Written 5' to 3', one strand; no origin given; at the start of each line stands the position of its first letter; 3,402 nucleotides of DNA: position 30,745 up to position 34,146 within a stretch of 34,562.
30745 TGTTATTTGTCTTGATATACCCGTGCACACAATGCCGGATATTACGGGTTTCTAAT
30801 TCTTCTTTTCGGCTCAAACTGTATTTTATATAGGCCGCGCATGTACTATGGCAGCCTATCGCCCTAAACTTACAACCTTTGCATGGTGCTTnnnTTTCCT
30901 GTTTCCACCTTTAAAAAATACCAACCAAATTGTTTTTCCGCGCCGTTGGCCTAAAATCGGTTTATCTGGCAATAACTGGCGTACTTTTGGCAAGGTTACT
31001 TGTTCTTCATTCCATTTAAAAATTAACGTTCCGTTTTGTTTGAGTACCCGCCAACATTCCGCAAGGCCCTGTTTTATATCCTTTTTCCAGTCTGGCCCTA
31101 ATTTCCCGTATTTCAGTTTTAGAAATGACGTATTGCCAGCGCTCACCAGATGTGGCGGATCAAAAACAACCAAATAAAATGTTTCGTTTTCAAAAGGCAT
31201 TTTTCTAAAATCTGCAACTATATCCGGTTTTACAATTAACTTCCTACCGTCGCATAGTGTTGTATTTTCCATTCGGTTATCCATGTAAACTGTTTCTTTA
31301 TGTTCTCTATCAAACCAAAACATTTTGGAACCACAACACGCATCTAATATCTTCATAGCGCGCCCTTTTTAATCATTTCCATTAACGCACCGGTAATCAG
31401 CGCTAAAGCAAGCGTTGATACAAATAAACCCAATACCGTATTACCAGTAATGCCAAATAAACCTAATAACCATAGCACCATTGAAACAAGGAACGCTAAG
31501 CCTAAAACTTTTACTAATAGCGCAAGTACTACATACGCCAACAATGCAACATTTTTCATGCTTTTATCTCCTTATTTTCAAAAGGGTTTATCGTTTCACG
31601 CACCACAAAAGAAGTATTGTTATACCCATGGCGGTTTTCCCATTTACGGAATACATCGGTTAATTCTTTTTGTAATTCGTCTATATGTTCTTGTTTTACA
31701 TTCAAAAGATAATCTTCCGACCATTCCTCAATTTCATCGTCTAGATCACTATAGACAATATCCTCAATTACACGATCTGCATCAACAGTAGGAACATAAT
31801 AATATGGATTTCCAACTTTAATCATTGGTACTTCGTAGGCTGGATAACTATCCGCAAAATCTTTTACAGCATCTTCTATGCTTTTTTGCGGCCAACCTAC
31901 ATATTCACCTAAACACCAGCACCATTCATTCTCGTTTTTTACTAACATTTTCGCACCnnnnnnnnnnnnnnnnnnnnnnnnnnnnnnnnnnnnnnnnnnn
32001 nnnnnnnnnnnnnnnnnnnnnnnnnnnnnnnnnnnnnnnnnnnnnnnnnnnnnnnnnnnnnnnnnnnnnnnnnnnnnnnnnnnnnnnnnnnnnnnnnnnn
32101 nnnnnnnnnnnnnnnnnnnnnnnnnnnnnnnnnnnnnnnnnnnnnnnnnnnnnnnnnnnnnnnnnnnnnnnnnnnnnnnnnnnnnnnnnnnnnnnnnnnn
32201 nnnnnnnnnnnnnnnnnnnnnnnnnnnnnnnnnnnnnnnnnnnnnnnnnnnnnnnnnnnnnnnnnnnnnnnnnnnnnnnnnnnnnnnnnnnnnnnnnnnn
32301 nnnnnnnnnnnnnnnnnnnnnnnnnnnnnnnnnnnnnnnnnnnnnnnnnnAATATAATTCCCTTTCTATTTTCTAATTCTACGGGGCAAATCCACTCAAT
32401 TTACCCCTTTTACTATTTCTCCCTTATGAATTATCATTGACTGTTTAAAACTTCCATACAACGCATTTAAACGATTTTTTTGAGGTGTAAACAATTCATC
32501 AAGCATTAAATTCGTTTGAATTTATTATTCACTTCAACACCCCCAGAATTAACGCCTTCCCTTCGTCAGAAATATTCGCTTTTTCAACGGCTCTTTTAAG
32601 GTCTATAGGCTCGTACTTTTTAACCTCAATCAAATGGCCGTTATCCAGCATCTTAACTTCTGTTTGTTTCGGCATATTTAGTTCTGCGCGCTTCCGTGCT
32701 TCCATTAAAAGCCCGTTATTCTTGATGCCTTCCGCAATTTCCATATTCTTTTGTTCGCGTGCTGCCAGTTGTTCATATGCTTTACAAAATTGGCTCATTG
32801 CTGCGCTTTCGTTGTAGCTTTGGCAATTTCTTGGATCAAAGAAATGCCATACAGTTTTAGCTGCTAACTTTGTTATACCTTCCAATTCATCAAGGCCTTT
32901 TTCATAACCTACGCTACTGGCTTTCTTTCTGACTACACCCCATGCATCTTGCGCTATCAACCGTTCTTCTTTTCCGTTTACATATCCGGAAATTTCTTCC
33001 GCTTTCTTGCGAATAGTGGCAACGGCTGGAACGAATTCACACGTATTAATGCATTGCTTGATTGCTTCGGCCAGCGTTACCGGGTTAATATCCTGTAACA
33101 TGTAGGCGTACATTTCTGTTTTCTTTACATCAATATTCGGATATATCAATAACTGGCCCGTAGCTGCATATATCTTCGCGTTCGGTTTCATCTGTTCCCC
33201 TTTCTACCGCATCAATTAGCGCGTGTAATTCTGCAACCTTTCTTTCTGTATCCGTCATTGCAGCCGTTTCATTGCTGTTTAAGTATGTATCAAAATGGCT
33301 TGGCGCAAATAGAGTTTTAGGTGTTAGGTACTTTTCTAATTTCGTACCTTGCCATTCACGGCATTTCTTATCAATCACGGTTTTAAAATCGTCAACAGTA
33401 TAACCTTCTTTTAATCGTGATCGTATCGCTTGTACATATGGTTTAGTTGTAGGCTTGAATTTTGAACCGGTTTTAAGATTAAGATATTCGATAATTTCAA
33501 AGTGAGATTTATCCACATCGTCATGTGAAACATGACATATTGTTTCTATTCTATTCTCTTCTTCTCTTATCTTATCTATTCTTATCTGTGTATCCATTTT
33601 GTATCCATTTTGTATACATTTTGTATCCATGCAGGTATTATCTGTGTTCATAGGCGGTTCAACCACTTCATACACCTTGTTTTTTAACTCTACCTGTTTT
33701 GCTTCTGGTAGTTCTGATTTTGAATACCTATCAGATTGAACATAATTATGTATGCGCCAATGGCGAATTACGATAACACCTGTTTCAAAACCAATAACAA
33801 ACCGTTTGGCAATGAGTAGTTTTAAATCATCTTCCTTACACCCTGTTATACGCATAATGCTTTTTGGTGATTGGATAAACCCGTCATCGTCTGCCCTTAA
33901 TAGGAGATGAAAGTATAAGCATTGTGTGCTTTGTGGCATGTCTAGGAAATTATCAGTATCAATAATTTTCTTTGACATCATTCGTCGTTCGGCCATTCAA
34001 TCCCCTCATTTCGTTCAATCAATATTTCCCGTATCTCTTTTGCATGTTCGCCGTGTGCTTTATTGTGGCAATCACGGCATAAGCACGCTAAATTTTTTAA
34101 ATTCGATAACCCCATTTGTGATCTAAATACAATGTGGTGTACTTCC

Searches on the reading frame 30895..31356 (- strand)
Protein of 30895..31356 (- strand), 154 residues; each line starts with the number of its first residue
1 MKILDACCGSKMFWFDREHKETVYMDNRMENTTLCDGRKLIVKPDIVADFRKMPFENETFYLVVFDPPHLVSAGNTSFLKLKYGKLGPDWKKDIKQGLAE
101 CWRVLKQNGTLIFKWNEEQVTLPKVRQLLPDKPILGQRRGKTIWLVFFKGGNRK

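Call 76: search_protein_families(library=phrogs, proteins=[window:30895-31356:-], max_evalue=0.01)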
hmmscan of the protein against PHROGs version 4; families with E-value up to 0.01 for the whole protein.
window:30895-31356:- (154 aa): 6 families
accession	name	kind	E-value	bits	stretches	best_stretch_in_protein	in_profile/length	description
phrog_954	-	other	6.6e-76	255.5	1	1-152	52-204/229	DNA methyltransferase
phrog_11564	-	other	4.8e-38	130.5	1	2-87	6-91/117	DNA methyltransferase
phrog_6151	-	other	4.8e-37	127.5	1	53-149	1-98/117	DNA methyltransferase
phrog_7811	-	other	1.3e-12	48.3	1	2-31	5-34/41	methyltransferase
phrog_24333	-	other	1.6e-05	25.4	1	43-117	85-167/238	DNA methyltransferase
phrog_11619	-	other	0.0022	18.5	1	48-121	76-145/186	DNA methyltransferase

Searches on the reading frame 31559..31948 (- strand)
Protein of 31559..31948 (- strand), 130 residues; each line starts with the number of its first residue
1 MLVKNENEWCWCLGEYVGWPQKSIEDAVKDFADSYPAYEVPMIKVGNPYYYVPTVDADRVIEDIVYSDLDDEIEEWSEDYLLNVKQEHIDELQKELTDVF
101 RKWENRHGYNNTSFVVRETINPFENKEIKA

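Call 76: search_protein_families(library=phrogs, proteins=[window:31559-31948:-], max_evalue=0.01)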
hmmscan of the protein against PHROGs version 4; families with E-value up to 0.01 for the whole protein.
window:31559-31948:- (130 aa): 3 families
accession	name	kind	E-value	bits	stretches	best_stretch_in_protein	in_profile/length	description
phrog_1672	-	unknown function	5.5e-20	72.7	1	11-119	42-148/168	-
phrog_17088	-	unknown function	0.00039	21.7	1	55-102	56-103/126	-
phrog_5051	-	unknown function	0.0034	18.2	1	67-121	97-151/198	-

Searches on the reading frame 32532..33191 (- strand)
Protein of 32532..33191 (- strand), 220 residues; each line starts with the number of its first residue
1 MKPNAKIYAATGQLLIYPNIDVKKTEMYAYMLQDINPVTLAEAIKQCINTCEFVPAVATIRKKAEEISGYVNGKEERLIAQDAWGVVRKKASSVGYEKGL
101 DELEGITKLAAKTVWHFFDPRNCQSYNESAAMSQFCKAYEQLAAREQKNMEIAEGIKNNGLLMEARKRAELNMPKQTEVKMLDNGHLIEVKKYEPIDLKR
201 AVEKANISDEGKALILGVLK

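Call 76: search_protein_families(library=phrogs, proteins=[window:32532-33191:-], max_evalue=0.01)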
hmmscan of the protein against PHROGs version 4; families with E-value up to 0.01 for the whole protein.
window:32532-33191:- (220 aa): 3 families
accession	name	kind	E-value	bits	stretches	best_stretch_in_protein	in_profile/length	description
phrog_9804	-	unknown function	2e-24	87.5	1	17-159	17-167/214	-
phrog_1524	-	unknown function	3.2e-07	31.5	1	26-176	43-177/252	-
phrog_2289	-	DNA, RNA and nucleotide metabolism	0.0017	19.7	1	16-76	16-79/116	helicase loader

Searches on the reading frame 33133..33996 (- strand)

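Call 76: search_protein_families(library=phrogs, proteins=[window:33133-33996:-], max_evalue=0.01)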
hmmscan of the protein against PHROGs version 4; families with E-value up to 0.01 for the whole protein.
window:33133-33996:- (288 aa): 10 families
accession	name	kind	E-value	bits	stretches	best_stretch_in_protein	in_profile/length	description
phrog_1163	-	unknown function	3e-63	215.1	1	1-251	8-260/273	-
phrog_8489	-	DNA, RNA and nucleotide metabolism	1.9e-57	196.6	1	1-254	1-245/296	DnaD-like helicase loader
phrog_5708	-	DNA, RNA and nucleotide metabolism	3.2e-57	195.5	1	1-159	1-153/263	DnaD-like helicase loader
phrog_428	-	DNA, RNA and nucleotide metabolism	9.3e-33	115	1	85-249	156-318/455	replication initiation protein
phrog_20981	-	unknown function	2e-23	84.5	1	116-256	125-268/293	-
phrog_10469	-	DNA, RNA and nucleotide metabolism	3.7e-20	73.5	1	1-197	1-222/305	DnaD-like helicase loader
phrog_22793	-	unknown function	1.2e-16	61.8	1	167-244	61-138/177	-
phrog_1701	-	DNA, RNA and nucleotide metabolism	2.3e-11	45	1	98-247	165-304/323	DnaD-like helicase loader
phrog_20827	-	unknown function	2.7e-08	34.8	1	162-244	82-164/252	-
phrog_16167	-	DNA, RNA and nucleotide metabolism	0.0063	17.3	0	178-217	200-241/315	replication initiation protein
